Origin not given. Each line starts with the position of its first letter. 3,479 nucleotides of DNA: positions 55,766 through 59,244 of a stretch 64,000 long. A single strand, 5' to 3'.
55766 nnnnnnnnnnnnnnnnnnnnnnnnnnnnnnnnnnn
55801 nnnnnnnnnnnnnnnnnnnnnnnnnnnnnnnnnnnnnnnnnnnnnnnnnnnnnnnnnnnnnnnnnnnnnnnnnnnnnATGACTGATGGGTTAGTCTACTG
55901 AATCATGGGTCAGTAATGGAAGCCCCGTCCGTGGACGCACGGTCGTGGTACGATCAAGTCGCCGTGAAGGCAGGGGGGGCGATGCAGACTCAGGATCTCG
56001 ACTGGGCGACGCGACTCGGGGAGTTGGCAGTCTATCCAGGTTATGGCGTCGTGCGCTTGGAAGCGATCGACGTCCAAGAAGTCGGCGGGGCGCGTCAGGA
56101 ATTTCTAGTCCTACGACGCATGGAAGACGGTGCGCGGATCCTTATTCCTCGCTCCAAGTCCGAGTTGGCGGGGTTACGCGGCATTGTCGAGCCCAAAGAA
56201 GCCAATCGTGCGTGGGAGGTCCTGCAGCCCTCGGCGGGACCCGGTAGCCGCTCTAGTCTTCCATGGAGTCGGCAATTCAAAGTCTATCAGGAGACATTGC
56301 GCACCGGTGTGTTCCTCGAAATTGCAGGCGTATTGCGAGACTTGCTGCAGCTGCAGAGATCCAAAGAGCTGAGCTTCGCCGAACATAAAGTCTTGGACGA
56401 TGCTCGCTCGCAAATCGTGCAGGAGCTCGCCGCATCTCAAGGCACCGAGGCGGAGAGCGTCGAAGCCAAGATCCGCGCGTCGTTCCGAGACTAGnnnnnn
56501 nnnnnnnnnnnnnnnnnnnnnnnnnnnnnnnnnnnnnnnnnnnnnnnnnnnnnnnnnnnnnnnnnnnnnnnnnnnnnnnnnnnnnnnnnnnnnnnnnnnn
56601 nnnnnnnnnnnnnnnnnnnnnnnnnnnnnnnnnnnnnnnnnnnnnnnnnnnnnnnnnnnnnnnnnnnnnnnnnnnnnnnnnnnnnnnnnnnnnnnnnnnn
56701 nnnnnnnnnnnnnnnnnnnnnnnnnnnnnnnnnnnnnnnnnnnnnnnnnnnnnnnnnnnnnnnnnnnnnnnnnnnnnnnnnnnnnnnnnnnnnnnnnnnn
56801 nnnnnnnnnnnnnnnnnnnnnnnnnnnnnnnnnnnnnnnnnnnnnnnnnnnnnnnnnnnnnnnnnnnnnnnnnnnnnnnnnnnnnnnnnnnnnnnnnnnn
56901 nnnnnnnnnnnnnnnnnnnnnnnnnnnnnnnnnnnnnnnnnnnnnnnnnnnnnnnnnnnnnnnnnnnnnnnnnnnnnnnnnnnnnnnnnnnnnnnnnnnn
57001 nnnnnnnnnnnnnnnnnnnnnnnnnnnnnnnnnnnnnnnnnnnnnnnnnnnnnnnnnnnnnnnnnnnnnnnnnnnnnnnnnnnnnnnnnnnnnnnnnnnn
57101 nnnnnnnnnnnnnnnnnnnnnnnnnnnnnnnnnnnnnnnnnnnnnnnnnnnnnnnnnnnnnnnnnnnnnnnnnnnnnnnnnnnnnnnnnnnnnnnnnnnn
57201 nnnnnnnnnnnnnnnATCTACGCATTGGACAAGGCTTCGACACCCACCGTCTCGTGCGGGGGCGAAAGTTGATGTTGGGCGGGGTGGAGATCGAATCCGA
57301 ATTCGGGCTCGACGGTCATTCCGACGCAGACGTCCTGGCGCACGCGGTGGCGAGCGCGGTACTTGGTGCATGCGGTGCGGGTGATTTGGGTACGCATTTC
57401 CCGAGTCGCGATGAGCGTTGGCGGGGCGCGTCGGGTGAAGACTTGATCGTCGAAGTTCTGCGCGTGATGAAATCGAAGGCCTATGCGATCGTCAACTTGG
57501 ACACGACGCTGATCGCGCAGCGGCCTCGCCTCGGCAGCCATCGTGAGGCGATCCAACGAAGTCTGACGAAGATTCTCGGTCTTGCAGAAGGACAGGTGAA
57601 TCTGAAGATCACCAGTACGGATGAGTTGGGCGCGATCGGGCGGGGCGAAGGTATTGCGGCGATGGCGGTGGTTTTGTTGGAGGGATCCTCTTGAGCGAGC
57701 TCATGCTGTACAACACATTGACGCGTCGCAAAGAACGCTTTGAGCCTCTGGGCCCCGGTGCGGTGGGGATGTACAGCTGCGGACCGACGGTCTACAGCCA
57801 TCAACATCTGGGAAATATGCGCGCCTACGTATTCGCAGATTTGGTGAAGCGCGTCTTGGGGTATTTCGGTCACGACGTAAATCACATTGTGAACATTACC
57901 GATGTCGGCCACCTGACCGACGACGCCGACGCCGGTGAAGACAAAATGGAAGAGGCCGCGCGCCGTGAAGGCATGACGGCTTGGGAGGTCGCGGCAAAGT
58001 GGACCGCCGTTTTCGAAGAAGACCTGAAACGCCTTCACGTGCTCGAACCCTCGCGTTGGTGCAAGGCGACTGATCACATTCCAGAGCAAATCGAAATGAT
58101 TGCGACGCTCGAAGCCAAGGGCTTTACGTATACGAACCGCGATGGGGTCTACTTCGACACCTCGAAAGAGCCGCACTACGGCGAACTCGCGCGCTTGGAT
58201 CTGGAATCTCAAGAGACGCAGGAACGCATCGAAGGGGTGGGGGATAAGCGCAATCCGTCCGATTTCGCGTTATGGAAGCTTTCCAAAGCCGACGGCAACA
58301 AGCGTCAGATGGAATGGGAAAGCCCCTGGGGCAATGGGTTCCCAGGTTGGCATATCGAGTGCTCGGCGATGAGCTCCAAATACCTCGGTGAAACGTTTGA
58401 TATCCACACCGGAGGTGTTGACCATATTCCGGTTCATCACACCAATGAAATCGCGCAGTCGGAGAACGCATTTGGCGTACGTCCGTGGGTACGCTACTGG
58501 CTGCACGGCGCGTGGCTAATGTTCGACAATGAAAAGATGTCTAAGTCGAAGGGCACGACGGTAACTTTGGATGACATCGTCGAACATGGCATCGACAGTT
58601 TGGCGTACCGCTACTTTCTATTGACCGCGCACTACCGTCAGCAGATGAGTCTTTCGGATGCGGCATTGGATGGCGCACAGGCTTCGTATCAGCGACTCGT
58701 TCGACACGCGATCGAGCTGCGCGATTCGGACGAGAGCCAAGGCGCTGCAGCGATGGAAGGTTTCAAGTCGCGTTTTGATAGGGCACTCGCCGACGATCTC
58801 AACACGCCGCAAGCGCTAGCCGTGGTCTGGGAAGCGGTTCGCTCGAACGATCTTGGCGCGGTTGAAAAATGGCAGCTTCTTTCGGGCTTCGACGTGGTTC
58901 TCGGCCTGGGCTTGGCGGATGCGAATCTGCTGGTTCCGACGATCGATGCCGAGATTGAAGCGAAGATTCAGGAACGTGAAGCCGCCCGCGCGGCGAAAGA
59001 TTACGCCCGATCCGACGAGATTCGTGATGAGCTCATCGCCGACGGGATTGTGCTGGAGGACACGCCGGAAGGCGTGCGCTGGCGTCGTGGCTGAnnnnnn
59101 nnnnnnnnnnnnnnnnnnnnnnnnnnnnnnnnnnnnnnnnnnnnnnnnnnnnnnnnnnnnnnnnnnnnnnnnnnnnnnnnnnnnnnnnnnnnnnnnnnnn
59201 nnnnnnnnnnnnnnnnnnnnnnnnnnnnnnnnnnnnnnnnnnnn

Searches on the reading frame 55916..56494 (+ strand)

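Call 52: search_protein_families(library=pfam, proteins=[window:55916-56494:+], max_evalue=0.01)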
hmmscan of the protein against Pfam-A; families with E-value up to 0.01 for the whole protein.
window:55916-56494:+ (192 aa): 2 families
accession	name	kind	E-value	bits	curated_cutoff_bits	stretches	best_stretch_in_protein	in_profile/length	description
PF21095.3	CarD_C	-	6.9e-19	68.1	23.1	1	110-186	10-86/87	CarD, C-terminal domain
PF02559.22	CarD_TRCF_RID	-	5.4e-07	30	23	1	35-88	4-54/57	CarD-like/TRCF RID domain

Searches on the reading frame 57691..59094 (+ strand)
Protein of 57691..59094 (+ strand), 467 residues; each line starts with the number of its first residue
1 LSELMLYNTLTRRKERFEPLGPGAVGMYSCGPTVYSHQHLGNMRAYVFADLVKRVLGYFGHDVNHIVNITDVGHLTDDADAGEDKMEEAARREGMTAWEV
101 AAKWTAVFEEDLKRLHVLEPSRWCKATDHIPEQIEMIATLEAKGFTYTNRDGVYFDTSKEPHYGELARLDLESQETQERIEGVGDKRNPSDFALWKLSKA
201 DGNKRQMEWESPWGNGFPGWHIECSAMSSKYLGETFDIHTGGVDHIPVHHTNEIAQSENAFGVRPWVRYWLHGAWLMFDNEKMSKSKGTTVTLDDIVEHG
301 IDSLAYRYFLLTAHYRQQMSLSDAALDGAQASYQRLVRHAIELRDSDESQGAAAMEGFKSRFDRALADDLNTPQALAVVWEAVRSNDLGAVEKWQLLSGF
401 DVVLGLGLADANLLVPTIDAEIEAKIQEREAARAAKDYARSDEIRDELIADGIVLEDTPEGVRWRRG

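Call 13: search_protein_families(library=pfam, proteins=[window:57691-59094:+])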
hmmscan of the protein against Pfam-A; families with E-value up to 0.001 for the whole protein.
window:57691-59094:+ (467 aa): 6 families
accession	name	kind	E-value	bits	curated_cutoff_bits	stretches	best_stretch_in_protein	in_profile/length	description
PF01406.26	tRNA-synt_1e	-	2.9e-95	319.6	27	1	17-329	2-299/301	tRNA synthetases class I (C) catalytic domain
PF09334.17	tRNA-synt_1g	-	3.3e-13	49.6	20.1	2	36-164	12-131/391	tRNA synthetases class I (M)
PF01921.24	tRNA-synt_1f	-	4.8e-08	32.7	27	1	236-353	235-352/360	tRNA synthetases class I (K)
PF23493.1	CysS_C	-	7.4e-08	32.8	23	1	416-465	2-51/51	Cysteinyl-tRNA ligase anticodon binding domain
PF09190.17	DALR_2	-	7e-06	26.9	22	1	361-384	1-24/57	DALR domain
PF00133.28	tRNA-synt_1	-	5.6e-05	22.5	22.7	1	236-321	329-413/414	tRNA synthetases class I (I, L, M and V)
